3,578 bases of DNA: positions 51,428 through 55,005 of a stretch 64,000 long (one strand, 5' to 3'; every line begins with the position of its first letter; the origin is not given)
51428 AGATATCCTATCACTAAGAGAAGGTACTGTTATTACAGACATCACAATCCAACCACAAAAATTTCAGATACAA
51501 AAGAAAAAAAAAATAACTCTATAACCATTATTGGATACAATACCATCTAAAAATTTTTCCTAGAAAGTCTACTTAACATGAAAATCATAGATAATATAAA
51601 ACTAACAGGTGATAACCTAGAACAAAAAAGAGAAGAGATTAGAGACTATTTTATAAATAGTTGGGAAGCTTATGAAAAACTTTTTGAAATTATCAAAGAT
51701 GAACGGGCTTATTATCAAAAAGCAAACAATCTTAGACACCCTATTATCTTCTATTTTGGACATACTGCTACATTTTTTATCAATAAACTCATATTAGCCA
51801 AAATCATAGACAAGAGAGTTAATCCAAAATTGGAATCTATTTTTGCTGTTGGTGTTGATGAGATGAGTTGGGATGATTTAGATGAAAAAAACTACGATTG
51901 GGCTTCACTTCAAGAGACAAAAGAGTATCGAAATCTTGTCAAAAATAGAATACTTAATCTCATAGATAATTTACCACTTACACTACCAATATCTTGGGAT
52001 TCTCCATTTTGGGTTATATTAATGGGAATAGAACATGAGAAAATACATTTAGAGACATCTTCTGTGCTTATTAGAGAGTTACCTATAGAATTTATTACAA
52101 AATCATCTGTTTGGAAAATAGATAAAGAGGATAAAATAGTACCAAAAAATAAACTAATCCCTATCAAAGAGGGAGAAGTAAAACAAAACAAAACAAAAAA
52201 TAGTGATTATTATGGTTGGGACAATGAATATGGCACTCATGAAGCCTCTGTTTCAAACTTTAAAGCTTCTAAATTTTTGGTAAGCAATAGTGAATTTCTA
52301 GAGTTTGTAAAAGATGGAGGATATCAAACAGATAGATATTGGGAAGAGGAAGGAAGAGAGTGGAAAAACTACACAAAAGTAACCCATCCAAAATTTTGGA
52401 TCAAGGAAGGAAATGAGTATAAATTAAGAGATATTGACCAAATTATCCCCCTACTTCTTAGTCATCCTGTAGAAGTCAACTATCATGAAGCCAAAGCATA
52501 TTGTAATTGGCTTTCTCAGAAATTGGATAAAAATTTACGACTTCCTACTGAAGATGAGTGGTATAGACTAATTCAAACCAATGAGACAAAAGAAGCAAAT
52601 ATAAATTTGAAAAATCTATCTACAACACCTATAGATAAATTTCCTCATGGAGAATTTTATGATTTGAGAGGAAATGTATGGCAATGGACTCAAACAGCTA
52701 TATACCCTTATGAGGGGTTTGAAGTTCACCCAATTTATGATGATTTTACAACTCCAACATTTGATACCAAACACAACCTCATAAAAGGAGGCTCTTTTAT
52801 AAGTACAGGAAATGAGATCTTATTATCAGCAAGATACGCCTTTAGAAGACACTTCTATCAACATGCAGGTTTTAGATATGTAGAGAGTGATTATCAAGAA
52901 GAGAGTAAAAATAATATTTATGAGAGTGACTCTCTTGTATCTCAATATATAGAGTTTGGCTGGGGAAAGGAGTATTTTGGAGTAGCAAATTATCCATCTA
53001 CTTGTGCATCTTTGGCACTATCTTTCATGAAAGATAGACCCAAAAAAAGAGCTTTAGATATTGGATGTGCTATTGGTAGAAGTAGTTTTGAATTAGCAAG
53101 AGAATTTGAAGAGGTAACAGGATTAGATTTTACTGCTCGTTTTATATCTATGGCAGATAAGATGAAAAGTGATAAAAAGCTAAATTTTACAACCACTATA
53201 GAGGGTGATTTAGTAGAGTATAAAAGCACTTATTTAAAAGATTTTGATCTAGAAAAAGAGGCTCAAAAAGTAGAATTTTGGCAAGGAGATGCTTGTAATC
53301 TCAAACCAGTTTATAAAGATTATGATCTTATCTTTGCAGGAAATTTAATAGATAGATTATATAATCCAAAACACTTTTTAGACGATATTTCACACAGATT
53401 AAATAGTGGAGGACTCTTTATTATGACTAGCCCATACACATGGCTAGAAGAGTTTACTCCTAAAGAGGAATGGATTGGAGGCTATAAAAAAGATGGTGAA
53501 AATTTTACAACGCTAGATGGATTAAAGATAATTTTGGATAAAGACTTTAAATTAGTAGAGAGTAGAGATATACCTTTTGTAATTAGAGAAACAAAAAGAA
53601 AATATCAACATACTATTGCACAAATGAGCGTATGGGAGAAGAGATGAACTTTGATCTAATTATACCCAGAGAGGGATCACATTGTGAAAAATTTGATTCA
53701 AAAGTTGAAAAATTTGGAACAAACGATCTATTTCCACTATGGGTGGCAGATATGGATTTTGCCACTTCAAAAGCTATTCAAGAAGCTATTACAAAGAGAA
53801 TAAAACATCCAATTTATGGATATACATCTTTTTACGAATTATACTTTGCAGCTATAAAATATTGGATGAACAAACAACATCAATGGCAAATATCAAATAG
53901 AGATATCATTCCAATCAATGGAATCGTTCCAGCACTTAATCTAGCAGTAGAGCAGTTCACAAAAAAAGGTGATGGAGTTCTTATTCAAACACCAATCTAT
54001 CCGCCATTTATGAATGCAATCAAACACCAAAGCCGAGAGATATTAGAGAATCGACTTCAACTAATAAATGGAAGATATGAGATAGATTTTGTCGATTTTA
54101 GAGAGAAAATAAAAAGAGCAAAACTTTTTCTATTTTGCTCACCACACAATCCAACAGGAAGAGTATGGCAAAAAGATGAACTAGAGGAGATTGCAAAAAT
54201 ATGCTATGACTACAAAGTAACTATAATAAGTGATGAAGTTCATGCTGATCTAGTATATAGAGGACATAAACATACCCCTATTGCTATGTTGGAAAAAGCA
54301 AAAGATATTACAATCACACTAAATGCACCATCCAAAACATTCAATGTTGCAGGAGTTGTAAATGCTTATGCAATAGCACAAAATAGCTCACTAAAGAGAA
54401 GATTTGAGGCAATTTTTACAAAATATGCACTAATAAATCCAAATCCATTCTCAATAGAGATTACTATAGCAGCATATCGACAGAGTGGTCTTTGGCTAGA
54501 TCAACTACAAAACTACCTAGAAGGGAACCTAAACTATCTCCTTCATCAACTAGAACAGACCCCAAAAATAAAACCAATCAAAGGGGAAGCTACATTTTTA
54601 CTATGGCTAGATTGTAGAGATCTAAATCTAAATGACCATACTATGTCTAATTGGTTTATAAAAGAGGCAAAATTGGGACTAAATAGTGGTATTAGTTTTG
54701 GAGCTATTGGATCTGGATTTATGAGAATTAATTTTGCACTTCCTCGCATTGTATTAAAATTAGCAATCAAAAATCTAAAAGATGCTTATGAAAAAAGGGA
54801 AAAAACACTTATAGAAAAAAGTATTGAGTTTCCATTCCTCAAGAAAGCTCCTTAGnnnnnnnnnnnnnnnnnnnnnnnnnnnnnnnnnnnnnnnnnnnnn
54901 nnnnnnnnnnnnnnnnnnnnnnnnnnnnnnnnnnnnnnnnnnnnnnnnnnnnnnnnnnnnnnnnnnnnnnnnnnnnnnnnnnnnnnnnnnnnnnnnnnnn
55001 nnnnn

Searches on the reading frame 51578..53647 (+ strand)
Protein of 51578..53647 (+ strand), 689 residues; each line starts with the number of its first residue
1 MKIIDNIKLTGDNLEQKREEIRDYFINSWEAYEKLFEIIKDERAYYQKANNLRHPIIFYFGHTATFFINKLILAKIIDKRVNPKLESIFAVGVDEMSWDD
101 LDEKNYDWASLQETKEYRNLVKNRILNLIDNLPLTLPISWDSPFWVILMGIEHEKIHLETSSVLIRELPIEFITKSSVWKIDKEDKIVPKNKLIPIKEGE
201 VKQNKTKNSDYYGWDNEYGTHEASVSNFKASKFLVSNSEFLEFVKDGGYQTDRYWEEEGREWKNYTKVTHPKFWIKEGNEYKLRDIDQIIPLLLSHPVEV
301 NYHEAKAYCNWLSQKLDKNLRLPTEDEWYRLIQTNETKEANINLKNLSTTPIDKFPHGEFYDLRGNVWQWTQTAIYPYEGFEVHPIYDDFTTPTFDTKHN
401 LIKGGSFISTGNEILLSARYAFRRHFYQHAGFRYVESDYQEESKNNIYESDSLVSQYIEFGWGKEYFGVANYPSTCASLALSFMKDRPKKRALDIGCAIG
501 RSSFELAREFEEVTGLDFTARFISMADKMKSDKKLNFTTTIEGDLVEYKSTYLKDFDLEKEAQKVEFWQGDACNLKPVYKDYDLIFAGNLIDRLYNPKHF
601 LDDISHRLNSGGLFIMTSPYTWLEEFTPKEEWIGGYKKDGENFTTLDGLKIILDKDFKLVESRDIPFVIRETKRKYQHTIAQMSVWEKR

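Call 51: search_protein_families(library=pfam, proteins=[window:51578-53647:+], max_evalue=1e-8)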
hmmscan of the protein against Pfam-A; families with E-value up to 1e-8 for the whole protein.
window:51578-53647:+ (689 aa): 5 families
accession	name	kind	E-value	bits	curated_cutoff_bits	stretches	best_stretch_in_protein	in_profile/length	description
PF03781.23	FGE-sulfatase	-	2.5e-31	109.7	23.3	2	192-328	4-118/255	Sulfatase-modifying factor enzyme 1-like domain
PF13847.12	Methyltransf_31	-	6.1e-15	55.6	27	1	488-620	3-113/145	Methyltransferase domain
PF08241.18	Methyltransf_11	-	5.6e-10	40.2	21.2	0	493-616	1-95/95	Methyltransferase domain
PF08242.18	Methyltransf_12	-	5.7e-10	40.2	30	0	493-614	1-98/98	Methyltransferase domain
PF13649.12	Methyltransf_25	-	7.2e-10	39.9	27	0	493-548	2-58/97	Methyltransferase domain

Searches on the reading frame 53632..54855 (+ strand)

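Call 51: search_protein_families(library=pfam, proteins=[window:53632-54855:+], max_evalue=1e-8)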
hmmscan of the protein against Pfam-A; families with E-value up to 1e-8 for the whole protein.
window:53632-54855:+ (407 aa): 1 family
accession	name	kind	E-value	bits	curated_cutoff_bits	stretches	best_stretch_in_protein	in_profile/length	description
PF00155.27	Aminotran_1_2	-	1e-37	130.6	19.7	1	40-372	10-351/361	Aminotransferase class I and II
